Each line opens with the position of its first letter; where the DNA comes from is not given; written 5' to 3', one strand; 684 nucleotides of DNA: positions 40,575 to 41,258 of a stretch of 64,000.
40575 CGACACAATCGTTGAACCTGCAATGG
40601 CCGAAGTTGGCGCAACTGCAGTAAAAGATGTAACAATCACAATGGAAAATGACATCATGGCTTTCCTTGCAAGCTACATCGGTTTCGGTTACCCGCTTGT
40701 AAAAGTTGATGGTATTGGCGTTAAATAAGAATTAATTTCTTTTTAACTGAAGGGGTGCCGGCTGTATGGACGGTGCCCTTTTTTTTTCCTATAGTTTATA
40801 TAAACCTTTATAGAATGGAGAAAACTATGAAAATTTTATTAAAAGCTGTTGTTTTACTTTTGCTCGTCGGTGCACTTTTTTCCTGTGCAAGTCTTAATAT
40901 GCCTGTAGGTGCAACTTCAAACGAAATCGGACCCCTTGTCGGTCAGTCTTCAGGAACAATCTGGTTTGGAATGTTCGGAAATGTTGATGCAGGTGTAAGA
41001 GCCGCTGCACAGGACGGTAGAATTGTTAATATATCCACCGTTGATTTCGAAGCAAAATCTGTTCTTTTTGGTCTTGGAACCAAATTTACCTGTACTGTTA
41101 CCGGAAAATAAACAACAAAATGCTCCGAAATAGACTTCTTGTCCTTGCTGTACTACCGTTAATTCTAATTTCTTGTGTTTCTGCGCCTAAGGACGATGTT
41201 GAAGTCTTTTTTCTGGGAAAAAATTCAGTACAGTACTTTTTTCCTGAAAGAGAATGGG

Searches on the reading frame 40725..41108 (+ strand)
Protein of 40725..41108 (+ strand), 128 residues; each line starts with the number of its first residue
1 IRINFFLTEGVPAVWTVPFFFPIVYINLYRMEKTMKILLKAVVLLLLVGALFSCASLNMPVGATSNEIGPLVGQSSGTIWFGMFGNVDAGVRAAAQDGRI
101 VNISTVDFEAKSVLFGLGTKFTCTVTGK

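Call 23: search_protein_families(library=pfam, max_evalue=0.01, proteins=[window:40725-41108:+])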
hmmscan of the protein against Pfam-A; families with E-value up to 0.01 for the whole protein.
window:40725-41108:+ (128 aa): 2 families
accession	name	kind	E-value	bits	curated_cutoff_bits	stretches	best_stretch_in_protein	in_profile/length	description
PF13146.11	TRL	-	1.3e-12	48.2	25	1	57-127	7-76/77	TRL-like protein family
PF13491.11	FtsK_4TM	-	0.0017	18.5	23.1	1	6-87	59-141/171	4TM region of DNA translocase FtsK/SpoIIIE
